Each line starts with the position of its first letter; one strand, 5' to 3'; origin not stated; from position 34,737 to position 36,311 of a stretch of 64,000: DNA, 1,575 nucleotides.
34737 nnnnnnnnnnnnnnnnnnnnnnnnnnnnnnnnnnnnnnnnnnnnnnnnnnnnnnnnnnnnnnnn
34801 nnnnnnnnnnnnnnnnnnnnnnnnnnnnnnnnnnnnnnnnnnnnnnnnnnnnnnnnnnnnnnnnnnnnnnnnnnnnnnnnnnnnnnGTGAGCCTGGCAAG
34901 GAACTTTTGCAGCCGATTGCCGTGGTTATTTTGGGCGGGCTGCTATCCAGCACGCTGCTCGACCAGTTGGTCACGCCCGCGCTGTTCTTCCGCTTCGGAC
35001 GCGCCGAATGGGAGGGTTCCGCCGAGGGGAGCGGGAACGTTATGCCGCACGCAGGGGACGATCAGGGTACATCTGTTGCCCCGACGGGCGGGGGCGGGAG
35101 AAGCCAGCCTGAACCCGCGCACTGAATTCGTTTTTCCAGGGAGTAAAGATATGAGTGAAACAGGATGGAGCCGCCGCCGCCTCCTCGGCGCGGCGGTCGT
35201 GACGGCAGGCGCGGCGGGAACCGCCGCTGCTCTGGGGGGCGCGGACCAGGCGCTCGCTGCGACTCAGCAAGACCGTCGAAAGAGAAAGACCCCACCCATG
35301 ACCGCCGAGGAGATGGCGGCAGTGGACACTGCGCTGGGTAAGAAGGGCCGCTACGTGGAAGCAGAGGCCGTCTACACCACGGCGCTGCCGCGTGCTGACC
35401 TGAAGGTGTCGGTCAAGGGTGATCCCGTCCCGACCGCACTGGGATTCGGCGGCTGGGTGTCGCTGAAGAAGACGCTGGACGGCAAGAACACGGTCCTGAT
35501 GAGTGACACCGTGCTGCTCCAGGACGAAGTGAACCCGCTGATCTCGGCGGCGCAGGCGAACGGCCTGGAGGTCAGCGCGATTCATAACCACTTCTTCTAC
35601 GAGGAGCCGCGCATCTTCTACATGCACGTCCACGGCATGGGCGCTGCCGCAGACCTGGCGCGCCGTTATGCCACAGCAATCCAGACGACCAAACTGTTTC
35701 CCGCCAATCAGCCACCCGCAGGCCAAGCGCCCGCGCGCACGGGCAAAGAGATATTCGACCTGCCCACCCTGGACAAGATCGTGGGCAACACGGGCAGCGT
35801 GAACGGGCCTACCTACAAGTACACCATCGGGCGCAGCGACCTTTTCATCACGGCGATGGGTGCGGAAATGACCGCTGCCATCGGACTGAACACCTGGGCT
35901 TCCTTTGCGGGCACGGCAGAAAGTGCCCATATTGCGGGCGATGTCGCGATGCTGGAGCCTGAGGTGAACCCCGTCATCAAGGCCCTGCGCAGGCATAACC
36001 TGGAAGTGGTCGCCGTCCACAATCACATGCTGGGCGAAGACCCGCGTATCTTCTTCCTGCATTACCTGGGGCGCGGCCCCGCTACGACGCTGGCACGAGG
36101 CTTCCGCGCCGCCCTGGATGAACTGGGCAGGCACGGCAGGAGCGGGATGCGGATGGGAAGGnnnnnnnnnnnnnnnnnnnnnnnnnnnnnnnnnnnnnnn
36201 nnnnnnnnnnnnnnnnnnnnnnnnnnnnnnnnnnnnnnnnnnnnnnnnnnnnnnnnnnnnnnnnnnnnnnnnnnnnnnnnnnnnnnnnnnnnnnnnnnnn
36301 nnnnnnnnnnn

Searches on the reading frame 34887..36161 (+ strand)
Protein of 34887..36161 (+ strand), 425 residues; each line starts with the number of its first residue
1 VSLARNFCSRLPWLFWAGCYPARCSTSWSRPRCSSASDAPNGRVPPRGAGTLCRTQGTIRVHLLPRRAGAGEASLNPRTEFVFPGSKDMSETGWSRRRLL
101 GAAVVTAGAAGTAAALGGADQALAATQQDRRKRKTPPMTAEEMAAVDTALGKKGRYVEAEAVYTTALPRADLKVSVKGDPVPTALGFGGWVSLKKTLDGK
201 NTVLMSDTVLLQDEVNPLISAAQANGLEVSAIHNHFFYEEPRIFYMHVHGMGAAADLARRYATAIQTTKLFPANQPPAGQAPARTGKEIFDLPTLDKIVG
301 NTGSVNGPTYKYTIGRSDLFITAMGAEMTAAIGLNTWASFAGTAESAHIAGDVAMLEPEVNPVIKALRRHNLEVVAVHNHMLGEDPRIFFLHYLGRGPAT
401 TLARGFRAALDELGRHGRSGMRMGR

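Call 3: search_protein_families(library=pfam, proteins=[window:34887-36161:+], max_evalue=0.1)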
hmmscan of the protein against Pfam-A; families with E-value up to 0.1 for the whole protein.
window:34887-36161:+ (425 aa): 2 families
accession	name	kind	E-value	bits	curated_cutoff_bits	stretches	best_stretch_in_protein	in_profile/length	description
PF07485.16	DUF1529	-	9.1e-79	261.6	25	2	295-411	3-120/121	Domain of Unknown Function (DUF1259)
PF02775.26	TPP_enzyme_C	-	0.0087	16.3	21.9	1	320-383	26-86/151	Thiamine pyrophosphate enzyme, C-terminal TPP binding domain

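Call 6: search_protein_families(library=ncbifam, proteins=[window:34887-36161:+], max_evalue=0.1)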
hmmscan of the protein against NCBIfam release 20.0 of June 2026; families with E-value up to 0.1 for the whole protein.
window:34887-36161:+ (425 aa): 2 families
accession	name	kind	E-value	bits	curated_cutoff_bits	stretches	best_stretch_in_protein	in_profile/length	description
TIGR02811.1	formate_TAT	hypoth_equivalog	0.0032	17.7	48.45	1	87-133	2-49/66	formate dehydrogenase region TAT target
NF004171.0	PRK05639.1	equivalog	0.0037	16.2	639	0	143-230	261-337/457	alanine/serine racemase family protein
